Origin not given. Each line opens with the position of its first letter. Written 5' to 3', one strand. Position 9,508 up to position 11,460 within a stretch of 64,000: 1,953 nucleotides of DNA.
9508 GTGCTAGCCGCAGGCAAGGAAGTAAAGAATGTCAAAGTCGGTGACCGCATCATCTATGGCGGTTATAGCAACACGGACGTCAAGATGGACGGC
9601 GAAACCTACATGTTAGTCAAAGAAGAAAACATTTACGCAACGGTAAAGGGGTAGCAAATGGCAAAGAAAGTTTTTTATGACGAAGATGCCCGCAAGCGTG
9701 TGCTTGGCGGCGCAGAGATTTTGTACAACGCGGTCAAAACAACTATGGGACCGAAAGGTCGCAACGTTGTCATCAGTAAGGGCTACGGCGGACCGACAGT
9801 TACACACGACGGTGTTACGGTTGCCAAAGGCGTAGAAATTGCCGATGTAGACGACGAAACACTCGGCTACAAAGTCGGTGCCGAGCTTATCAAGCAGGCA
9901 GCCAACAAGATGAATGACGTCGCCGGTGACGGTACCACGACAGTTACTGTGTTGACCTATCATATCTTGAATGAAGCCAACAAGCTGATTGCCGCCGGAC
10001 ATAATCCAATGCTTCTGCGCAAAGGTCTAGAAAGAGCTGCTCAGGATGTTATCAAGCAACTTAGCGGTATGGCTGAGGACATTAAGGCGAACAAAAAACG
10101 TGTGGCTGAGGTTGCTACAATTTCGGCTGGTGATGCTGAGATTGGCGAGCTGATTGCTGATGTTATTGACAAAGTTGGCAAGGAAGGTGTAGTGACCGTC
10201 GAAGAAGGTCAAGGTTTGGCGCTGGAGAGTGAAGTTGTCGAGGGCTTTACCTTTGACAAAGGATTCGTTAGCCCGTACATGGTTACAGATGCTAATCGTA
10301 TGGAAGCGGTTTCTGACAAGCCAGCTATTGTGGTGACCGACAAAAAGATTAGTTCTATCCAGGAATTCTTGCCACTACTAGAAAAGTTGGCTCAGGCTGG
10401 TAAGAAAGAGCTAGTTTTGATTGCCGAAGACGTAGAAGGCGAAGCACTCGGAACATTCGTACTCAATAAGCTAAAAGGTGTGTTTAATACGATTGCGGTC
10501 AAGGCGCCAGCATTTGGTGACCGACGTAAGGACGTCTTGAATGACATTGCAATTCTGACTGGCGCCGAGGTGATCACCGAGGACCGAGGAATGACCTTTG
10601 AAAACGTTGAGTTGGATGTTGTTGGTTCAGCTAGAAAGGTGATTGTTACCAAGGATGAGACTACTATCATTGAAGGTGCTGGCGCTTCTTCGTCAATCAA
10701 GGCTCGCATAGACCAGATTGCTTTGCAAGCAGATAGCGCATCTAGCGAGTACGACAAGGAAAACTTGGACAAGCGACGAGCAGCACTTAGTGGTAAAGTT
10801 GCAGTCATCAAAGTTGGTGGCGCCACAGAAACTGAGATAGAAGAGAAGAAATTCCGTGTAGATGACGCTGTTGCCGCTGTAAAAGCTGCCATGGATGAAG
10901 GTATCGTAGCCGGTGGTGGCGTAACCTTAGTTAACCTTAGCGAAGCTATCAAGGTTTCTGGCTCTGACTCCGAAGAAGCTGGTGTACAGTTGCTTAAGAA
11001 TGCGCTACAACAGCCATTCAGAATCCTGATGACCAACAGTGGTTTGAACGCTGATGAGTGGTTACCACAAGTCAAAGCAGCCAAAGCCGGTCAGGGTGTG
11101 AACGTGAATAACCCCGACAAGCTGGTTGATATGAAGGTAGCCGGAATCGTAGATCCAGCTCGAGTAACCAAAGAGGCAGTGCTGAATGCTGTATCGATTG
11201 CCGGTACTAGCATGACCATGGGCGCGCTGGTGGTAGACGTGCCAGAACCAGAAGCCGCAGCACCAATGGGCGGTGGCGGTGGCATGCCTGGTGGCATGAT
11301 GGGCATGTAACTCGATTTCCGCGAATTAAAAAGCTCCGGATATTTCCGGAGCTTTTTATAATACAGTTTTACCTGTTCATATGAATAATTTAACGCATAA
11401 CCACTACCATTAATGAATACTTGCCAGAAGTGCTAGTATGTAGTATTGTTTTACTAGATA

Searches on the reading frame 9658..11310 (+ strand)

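Call 83: search_protein_families(library=pfam, proteins=[window:9658-11310:+], max_evalue=0.00001)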
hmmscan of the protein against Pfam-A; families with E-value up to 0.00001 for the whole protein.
window:9658-11310:+ (550 aa): 1 family
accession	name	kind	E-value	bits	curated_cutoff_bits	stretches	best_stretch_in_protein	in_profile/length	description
PF00118.29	Cpn60_TCP1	-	4.5e-69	233.9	34.3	1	22-526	1-487/490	TCP-1/cpn60 chaperonin family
